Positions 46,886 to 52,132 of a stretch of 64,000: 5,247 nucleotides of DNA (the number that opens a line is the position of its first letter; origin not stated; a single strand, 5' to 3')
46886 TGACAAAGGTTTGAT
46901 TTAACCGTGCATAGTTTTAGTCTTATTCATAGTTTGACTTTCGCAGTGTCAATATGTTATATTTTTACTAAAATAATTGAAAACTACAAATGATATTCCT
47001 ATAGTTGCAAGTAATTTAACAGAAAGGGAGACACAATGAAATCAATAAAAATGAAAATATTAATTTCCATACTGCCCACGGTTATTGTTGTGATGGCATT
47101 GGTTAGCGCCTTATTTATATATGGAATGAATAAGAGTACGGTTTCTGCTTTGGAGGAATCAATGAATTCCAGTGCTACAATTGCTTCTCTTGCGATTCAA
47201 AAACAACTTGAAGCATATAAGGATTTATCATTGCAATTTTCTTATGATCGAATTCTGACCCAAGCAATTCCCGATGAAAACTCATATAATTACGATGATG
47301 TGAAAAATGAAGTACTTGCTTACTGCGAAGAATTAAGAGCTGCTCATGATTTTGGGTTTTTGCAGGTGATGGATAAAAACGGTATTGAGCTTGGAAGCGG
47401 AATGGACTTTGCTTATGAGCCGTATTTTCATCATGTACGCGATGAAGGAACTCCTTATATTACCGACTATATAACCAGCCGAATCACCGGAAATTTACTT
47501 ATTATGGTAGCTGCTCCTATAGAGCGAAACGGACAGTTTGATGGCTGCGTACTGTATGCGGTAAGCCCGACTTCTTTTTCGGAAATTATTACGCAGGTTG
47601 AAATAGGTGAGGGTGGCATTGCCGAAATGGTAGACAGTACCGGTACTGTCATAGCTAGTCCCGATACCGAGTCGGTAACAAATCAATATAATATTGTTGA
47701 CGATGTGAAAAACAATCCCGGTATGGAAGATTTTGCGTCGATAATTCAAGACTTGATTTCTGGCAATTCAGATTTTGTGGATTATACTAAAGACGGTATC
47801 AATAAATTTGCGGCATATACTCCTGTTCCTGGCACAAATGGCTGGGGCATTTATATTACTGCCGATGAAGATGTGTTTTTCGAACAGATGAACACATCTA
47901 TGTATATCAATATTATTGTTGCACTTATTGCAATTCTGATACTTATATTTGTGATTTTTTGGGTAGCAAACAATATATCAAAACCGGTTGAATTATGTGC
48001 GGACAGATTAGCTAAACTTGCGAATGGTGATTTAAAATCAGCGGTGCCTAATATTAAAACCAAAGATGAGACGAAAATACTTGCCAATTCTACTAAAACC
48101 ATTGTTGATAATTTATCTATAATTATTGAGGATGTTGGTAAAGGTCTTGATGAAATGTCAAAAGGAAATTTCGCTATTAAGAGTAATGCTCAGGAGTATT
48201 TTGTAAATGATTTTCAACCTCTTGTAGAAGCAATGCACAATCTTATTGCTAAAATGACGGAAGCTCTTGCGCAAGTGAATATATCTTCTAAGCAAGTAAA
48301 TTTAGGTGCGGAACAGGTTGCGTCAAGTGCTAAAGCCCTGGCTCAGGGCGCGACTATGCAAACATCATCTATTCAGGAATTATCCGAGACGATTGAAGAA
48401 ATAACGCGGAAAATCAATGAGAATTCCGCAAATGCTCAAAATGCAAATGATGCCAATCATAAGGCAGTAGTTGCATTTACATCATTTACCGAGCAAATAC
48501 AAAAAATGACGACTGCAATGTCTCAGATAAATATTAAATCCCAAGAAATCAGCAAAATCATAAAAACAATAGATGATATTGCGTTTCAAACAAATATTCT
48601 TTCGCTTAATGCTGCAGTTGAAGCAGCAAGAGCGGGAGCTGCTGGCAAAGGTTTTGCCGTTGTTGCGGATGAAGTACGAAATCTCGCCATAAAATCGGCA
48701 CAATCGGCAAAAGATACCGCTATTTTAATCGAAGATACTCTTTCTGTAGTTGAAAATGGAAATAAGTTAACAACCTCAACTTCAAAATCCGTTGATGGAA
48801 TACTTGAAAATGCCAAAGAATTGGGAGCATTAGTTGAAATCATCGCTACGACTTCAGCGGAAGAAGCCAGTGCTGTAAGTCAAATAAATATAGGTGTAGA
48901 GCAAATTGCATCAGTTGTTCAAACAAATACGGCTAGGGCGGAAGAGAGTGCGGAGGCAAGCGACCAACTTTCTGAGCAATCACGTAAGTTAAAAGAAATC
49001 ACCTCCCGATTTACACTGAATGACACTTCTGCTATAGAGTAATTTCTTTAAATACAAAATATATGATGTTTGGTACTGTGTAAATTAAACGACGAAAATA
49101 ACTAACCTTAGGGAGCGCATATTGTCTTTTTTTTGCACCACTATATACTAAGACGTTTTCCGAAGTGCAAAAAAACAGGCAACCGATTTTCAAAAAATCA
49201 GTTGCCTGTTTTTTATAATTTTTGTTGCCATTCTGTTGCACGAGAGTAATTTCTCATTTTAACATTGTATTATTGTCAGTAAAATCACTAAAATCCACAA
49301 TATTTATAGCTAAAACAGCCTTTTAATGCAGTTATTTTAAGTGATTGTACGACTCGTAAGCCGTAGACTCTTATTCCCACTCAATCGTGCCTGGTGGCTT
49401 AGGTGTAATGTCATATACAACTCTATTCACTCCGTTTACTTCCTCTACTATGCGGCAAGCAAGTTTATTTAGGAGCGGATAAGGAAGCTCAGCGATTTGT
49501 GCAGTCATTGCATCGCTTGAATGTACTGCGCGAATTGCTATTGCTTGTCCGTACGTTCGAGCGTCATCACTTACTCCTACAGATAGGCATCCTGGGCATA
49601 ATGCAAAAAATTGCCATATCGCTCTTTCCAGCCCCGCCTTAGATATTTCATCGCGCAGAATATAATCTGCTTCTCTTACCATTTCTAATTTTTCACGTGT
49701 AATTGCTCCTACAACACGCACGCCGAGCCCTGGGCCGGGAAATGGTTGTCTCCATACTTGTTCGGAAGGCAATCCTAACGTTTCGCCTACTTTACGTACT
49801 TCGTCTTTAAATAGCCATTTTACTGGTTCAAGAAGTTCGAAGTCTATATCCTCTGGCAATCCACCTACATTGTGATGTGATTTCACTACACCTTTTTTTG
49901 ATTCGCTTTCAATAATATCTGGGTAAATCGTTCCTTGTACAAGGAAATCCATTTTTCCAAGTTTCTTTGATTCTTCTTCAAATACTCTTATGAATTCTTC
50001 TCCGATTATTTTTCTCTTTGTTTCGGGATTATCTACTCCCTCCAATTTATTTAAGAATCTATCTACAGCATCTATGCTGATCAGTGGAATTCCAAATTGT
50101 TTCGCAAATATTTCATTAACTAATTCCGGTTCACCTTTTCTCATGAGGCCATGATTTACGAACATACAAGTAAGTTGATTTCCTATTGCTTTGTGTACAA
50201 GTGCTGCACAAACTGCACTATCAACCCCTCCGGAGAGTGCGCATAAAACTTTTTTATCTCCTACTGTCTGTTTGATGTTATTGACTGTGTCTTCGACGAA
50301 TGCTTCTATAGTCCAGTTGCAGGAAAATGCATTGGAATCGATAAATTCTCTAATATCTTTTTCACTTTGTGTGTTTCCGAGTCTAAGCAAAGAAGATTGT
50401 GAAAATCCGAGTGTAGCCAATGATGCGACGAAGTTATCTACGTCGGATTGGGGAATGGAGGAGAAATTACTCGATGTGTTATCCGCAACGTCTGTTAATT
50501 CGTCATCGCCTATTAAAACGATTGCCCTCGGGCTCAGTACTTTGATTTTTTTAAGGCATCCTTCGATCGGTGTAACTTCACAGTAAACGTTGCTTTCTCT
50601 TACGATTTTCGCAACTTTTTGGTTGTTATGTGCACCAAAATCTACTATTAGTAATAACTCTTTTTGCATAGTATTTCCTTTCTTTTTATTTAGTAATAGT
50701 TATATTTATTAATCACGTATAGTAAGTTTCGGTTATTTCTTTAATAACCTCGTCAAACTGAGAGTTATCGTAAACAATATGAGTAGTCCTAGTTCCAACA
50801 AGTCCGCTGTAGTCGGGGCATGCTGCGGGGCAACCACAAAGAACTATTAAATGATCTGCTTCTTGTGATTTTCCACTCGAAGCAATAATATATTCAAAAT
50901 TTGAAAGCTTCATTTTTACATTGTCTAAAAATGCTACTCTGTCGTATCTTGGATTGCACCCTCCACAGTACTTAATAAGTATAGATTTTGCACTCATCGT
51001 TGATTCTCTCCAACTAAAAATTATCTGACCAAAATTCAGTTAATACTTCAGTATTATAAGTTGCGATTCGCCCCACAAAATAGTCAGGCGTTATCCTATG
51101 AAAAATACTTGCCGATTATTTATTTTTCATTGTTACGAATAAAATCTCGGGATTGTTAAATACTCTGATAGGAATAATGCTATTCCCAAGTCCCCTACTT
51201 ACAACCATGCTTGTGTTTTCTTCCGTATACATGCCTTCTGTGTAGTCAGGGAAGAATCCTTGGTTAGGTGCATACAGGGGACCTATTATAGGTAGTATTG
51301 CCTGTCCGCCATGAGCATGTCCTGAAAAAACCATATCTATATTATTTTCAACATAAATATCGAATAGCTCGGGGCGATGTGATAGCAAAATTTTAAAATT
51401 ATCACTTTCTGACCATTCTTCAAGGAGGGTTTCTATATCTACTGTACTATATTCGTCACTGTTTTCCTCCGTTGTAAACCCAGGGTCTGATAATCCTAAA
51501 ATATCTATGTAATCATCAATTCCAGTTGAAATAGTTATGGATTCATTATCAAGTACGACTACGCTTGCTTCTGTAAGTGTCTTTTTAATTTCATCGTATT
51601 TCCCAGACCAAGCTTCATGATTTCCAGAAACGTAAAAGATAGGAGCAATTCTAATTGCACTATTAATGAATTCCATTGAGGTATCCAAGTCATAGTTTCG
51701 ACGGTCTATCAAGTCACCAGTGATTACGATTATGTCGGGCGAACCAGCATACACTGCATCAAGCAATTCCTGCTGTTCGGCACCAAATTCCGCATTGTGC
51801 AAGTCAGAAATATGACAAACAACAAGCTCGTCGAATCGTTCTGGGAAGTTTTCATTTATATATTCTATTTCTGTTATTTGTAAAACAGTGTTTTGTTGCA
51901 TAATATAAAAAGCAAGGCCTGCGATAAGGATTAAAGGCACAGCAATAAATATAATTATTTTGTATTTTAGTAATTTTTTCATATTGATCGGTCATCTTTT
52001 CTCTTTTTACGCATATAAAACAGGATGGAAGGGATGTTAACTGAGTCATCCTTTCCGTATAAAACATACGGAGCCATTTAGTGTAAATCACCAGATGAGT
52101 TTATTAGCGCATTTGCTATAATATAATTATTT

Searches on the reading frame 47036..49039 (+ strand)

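Call 45: search_protein_families(library=pfam, max_evalue=0.000001, proteins=[window:47036-49039:+])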
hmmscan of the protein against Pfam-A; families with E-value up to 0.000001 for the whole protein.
window:47036-49039:+ (668 aa): 2 families
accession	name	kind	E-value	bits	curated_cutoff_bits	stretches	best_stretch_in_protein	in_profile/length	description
PF00015.26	MCPsignal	-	2.7e-38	131.9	34.6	1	470-627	4-171/172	Methyl-accepting chemotaxis protein (MCP) signalling domain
PF02743.24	dCache_1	-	6.2e-20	72.2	45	1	103-274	65-239/240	Cache domain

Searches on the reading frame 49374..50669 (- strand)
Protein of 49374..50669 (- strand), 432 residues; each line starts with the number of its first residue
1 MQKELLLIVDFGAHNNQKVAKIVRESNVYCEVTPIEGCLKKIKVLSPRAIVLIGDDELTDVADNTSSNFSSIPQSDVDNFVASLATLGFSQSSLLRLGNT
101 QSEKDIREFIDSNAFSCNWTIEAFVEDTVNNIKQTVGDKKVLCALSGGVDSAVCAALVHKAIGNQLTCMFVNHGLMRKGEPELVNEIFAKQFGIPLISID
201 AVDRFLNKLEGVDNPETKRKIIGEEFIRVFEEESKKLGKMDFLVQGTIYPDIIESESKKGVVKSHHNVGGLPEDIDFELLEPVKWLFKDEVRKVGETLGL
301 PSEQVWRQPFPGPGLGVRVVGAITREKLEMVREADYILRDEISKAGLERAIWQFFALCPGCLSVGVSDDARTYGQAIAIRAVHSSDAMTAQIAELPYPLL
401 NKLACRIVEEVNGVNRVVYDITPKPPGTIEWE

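Call 41: search_protein_families(library=pfam, max_evalue=0.000001, proteins=[window:49374-50669:-])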
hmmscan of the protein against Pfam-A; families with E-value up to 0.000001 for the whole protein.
window:49374-50669:- (432 aa): 2 families
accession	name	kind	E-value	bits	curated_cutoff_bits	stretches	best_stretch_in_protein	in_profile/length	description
PF00958.27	GMP_synt_C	-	5e-38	129.5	27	1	340-431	1-92/92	GMP synthase C terminal domain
PF02540.23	NAD_synthase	-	2.2e-07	30.7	21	0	126-197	6-77/242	NAD synthase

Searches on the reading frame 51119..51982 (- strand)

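Call 6: search_protein_families(library=pfam, proteins=[window:51119-51982:-], max_evalue=0.01)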
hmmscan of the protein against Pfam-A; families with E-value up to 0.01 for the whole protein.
window:51119-51982:- (288 aa): 2 families
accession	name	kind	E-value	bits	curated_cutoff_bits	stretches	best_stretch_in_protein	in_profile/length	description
PF00149.33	Metallophos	-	1.4e-17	65.2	21.5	1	55-225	3-190/191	Calcineurin-like phosphoesterase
PF12850.12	Metallophos_2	-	2.3e-08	34.7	27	1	55-224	3-117/154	Calcineurin-like phosphoesterase superfamily domain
